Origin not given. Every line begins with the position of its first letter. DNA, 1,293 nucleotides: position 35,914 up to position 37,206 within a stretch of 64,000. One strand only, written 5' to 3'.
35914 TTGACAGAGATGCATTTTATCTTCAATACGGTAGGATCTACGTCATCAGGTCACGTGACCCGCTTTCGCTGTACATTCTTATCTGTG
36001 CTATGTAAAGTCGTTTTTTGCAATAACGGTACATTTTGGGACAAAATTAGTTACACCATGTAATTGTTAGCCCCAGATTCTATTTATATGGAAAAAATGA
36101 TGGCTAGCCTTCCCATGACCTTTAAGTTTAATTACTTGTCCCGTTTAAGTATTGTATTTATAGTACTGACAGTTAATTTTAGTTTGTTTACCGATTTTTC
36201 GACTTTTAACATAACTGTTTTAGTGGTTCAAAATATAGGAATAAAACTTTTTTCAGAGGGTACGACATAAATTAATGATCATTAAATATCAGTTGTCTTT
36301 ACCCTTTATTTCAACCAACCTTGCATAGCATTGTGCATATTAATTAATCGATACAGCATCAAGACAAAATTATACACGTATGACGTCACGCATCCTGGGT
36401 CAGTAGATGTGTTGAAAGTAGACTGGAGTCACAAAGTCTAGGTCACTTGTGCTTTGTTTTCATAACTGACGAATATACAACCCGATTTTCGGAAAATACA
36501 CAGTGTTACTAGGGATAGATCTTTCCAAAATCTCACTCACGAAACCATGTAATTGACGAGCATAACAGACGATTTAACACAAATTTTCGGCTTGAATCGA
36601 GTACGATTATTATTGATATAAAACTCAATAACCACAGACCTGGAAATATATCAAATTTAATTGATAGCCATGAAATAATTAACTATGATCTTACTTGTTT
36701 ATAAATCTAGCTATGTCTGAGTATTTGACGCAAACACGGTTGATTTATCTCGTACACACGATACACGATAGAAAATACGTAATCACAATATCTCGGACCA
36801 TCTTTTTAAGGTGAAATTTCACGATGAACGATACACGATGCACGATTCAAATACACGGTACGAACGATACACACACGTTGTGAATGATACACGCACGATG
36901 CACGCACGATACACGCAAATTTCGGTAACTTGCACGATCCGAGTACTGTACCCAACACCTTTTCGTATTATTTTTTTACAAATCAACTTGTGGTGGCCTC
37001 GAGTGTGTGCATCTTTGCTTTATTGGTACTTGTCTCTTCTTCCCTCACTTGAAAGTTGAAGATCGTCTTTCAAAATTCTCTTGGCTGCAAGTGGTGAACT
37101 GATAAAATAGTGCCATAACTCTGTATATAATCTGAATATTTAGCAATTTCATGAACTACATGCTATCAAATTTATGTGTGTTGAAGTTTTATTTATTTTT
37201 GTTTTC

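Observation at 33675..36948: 3.27-kb non-autonomous Tc1/mariner-like element with IR/DR-type ends (subterminal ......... arrays) between the two genes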

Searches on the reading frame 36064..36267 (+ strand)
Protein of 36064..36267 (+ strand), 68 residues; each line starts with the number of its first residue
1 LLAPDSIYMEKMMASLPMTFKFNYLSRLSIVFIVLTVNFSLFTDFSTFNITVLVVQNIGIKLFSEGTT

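Call 45: find_encoding_contigs(protein=window:36064-36267:+, flank=10000)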
Protein seq(68 aa) (68 aa): no gene with exactly this product is on record in the collection.

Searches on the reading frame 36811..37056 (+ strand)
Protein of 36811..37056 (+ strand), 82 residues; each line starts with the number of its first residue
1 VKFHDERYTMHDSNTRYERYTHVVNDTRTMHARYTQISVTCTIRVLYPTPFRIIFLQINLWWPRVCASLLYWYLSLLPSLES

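Call 16: find_homologous_proteins(query=window:36811-37056:+, max_evalue=10)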
Query seq(82 aa): no candidate shares three 5-residue words with the query. No homologue found.
